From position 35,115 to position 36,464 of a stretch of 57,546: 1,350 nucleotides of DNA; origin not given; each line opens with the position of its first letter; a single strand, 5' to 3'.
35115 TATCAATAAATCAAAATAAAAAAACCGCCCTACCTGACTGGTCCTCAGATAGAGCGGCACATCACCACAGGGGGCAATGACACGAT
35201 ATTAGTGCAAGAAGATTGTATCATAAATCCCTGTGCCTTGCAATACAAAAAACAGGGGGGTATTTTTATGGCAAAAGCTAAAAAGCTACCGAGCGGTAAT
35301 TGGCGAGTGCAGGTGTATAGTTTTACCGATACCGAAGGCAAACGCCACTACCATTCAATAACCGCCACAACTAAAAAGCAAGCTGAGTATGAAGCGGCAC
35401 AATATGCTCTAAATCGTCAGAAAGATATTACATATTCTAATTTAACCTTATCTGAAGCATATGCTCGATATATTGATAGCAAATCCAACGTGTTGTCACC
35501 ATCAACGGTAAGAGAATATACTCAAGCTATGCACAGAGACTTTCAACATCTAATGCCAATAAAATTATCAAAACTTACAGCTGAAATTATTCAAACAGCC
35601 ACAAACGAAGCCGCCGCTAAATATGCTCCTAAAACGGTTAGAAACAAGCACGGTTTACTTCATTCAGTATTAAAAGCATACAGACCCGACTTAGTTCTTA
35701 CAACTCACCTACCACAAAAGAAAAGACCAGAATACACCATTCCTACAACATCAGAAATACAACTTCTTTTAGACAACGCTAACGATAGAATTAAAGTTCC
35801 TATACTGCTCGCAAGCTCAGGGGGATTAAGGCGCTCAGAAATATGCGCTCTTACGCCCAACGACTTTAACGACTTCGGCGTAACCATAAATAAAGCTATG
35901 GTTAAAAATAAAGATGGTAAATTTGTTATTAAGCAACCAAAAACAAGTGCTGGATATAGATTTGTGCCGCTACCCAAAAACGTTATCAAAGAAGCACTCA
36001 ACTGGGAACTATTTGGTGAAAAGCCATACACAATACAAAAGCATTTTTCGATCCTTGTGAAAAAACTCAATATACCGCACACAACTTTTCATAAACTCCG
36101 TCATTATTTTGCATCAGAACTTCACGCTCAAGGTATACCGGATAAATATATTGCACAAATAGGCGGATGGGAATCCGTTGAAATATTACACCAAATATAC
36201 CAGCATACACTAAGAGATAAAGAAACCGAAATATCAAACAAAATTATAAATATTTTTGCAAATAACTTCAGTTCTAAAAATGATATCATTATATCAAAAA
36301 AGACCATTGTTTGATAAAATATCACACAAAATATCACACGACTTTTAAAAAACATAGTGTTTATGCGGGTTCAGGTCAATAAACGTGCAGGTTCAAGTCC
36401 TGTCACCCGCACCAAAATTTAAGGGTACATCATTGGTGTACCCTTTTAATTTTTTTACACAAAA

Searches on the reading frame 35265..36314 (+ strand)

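Call 36: search_protein_families(library=phrogs, proteins=[window:35265-36314:+], max_evalue=0.01)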
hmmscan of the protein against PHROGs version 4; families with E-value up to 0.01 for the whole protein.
window:35265-36314:+ (349 aa): 6 families
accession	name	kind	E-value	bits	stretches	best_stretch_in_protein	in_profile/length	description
phrog_1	-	integration and excision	1.2e-55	190.9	1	7-334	118-454/611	integrase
phrog_216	-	integration and excision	1e-17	65.2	1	152-330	48-239/301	integrase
phrog_7685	-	integration and excision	4.5e-08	33.9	1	230-331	127-239/240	integrase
phrog_5127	-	integration and excision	6.6e-07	30.1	1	35-313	96-332/355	integrase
phrog_35951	-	unknown function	1.1e-06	30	1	264-335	12-82/97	-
phrog_25190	-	integration and excision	0.00049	21.4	1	259-314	33-88/109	integrase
